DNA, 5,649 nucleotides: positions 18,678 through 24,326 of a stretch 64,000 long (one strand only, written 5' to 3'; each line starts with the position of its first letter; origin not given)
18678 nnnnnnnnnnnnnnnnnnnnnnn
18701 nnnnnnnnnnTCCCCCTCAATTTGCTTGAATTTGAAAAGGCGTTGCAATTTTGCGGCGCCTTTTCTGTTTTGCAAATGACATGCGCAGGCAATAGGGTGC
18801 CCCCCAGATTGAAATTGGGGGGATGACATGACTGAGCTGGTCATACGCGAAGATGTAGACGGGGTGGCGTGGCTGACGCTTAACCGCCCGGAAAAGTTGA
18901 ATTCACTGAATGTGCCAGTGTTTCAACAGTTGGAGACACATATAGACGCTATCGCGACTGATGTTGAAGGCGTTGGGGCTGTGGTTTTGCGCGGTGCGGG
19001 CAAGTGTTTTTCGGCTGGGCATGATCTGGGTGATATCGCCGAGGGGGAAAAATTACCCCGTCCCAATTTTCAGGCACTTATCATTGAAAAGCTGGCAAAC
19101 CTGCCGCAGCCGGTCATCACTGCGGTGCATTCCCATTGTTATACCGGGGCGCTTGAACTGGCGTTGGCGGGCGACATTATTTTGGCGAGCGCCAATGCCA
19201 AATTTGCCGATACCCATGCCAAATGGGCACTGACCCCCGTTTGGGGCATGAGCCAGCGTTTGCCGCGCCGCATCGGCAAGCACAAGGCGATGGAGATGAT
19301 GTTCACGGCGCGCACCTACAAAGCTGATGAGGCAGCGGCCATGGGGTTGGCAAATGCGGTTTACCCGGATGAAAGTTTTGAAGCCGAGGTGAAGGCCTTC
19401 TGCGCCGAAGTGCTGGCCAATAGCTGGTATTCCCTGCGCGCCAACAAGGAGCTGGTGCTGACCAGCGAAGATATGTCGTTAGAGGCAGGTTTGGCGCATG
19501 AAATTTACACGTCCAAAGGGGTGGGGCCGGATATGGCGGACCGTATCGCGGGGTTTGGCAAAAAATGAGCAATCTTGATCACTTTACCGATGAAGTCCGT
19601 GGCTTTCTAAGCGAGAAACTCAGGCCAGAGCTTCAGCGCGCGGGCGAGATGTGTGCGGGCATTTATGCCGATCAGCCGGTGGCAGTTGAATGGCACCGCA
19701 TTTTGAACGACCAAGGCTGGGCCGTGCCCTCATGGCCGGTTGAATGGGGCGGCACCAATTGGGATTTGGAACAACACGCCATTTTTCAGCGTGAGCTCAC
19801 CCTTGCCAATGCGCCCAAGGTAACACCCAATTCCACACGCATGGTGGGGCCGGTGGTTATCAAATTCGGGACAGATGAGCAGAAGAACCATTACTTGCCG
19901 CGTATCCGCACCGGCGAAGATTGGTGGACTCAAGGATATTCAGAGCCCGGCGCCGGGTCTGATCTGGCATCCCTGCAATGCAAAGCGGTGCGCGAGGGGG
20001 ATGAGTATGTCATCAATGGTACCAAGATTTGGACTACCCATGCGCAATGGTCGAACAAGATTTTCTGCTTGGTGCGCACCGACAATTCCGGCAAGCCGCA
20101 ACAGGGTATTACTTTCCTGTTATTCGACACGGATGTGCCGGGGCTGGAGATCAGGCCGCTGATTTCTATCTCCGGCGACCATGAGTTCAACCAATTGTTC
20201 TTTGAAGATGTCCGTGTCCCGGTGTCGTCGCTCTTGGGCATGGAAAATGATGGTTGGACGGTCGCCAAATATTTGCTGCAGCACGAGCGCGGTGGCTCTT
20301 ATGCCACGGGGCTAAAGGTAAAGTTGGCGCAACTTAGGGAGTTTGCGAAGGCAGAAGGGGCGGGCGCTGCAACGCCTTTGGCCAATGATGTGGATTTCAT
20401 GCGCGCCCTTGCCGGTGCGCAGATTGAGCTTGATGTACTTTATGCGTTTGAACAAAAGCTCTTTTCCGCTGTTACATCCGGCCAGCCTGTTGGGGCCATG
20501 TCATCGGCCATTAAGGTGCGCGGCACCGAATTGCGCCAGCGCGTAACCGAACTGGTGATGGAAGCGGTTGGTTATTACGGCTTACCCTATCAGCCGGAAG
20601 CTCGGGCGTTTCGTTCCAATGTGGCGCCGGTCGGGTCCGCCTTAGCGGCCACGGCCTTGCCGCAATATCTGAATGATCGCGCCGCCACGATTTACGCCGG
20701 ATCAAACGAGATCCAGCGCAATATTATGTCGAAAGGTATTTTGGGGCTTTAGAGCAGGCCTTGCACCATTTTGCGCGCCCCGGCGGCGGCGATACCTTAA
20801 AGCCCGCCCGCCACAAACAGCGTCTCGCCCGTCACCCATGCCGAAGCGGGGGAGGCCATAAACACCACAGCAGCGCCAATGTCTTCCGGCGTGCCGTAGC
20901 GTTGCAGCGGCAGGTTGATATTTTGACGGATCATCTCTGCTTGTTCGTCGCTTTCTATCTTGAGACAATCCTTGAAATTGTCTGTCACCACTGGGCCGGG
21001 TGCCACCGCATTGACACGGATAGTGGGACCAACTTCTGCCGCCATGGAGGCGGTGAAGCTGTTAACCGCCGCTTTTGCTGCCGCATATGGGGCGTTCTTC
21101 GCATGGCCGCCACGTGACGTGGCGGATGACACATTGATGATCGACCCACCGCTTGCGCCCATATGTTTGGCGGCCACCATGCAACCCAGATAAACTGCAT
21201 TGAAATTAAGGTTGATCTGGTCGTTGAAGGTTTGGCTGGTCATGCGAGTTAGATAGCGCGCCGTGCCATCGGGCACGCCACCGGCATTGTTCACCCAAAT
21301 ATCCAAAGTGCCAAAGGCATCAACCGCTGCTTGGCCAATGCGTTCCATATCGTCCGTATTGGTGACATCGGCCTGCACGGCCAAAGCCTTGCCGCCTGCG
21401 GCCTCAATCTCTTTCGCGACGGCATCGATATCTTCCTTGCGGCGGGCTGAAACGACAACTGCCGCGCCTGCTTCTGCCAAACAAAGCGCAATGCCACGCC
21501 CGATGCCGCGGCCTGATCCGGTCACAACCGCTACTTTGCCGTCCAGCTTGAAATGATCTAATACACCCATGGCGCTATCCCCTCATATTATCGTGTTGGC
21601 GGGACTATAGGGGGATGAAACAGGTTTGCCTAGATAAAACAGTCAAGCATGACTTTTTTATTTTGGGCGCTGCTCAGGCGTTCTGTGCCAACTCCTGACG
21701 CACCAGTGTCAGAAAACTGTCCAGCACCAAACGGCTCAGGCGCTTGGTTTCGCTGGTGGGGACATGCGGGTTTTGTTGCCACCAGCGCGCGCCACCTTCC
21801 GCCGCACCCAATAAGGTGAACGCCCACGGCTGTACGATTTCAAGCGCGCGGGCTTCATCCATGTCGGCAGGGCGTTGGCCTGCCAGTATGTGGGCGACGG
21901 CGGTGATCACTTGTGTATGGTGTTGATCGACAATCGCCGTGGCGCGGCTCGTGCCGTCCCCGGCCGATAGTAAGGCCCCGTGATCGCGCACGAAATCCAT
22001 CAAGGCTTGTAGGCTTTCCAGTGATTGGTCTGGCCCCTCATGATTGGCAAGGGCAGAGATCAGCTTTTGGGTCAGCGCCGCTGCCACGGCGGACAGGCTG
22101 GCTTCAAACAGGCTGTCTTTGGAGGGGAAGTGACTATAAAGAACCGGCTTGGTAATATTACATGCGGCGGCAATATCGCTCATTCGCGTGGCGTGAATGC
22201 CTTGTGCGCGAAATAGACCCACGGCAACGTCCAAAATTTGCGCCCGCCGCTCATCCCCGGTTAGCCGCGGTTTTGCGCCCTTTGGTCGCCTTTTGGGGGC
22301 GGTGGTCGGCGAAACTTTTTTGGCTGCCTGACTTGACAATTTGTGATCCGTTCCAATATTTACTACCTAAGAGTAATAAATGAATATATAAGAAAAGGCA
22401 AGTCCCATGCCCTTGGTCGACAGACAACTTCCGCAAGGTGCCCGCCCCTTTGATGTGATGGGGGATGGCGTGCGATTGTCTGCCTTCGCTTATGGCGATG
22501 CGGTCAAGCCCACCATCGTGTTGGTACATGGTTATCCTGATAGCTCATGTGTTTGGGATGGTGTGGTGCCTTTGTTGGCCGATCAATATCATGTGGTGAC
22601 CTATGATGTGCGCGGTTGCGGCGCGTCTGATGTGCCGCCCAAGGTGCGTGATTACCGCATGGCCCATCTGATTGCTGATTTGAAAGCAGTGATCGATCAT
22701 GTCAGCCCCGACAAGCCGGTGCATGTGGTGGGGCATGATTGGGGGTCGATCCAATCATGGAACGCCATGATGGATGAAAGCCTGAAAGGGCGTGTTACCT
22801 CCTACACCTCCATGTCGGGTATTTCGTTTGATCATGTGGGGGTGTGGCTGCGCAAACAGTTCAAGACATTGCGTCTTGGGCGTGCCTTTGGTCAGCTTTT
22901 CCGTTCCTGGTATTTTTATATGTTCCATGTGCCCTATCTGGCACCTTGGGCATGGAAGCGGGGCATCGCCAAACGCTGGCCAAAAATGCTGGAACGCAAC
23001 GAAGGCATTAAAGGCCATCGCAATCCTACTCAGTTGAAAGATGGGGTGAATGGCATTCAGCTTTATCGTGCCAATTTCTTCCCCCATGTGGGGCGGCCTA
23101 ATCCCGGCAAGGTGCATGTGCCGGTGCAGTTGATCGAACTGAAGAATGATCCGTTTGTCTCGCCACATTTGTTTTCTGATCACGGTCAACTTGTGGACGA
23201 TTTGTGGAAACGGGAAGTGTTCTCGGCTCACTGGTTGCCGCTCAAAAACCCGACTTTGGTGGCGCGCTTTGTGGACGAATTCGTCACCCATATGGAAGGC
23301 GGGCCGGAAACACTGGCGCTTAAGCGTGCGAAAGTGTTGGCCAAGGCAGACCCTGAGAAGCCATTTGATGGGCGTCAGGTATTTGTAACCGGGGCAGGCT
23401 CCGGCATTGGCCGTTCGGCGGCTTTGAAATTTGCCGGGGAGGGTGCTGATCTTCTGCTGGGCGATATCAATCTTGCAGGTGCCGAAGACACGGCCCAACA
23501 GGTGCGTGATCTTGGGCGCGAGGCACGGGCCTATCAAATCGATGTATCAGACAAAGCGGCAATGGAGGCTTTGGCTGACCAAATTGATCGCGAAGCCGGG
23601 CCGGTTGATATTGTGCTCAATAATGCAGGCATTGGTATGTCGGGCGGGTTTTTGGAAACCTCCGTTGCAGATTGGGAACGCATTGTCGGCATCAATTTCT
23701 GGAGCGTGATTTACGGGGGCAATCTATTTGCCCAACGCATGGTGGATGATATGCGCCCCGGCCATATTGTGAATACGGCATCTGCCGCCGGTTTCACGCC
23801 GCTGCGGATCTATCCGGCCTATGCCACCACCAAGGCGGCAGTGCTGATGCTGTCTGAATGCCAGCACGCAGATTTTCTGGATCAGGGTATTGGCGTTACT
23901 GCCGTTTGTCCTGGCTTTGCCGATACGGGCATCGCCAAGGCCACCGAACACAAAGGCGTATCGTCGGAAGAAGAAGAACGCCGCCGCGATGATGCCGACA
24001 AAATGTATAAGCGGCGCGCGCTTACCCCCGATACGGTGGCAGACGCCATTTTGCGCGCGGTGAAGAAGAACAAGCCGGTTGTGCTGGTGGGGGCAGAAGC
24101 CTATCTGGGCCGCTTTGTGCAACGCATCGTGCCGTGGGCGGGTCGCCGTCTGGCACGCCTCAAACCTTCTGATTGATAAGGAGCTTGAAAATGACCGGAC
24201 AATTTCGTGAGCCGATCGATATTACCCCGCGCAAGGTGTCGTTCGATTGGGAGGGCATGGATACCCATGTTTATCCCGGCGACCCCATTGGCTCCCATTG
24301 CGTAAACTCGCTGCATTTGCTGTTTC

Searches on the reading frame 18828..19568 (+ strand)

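Call 35: search_protein_families(library=pfam, proteins=[window:18828-19568:+], max_evalue=0.00001)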
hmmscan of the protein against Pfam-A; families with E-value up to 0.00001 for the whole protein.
window:18828-19568:+ (246 aa): 2 families
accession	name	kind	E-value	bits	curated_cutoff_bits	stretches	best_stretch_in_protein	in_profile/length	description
PF00378.25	ECH_1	-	1.4e-42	146.2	27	1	11-226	4-221/251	Enoyl-CoA hydratase/isomerase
PF16113.10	ECH_2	-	1e-18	68.4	27.2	1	14-193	2-186/335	Enoyl-CoA hydratase/isomerase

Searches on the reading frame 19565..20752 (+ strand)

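Call 35: search_protein_families(library=pfam, proteins=[window:19565-20752:+], max_evalue=0.00001)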
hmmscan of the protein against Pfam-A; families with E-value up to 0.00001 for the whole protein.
window:19565-20752:+ (395 aa): 3 families
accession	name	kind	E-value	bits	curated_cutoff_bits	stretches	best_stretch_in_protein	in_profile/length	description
PF02770.24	Acyl-CoA_dh_M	-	1.8e-18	66.9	33.3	1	124-216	3-97/97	Acyl-CoA dehydrogenase, middle domain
PF00441.29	Acyl-CoA_dh_1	-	5.7e-16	59.4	22.4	1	228-392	1-149/150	Acyl-CoA dehydrogenase, C-terminal domain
PF02771.21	Acyl-CoA_dh_N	-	1.5e-15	58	22.9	1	6-118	6-113/113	Acyl-CoA dehydrogenase, N-terminal domain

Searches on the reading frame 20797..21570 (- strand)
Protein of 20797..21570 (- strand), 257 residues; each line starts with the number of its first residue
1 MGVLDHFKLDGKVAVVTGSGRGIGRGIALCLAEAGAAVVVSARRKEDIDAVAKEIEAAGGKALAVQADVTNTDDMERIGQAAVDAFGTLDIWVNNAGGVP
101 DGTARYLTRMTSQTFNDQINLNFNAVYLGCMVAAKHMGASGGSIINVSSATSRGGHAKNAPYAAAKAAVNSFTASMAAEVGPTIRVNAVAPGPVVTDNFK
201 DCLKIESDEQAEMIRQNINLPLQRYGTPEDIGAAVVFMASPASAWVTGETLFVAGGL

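Call 35: search_protein_families(library=pfam, proteins=[window:20797-21570:-], max_evalue=0.00001)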
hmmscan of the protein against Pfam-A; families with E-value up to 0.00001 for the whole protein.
window:20797-21570:- (257 aa): 3 families
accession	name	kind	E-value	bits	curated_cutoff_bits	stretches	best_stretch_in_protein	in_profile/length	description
PF13561.12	adh_short_C2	-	8.2e-56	189.7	27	1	21-257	6-235/236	Enoyl-(Acyl carrier protein) reductase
PF00106.31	adh_short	-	6.2e-51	173.1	26.6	1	12-201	1-189/195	short chain dehydrogenase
PF08659.16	KR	-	1e-10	42.3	22.6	1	15-187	4-174/180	KR domain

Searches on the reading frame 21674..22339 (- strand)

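Call 35: search_protein_families(library=pfam, proteins=[window:21674-22339:-], max_evalue=0.00001)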
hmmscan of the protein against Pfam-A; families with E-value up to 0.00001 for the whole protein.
window:21674-22339:- (221 aa): 1 family
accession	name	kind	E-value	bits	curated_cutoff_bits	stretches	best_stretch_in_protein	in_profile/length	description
PF00440.29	TetR_N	-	5.6e-17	61.7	24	1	35-80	1-46/47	Bacterial regulatory proteins, tetR family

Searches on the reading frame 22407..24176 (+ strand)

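Call 35: search_protein_families(library=pfam, proteins=[window:22407-24176:+], max_evalue=0.00001)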
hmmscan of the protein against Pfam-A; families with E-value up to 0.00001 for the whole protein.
window:22407-24176:+ (589 aa): 6 families
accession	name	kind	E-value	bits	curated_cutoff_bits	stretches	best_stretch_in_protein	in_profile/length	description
PF00106.31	adh_short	-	2e-47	161.7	26.6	1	325-514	3-191/195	short chain dehydrogenase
PF13561.12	adh_short_C2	-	6.4e-37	127.8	27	1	329-549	1-214/236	Enoyl-(Acyl carrier protein) reductase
PF00561.26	Abhydrolase_1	-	6.9e-25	88.6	25.8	1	35-281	1-244/245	alpha/beta hydrolase fold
PF12697.13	Abhydrolase_6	-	9e-15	56.4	26.3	1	37-261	1-188/217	Alpha/beta hydrolase family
PF12146.15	Hydrolase_4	-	5.9e-11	42.6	27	1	33-124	3-97/239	Serine aminopeptidase, S33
PF08659.16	KR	-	8e-10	39.4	22.6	1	325-465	3-142/180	KR domain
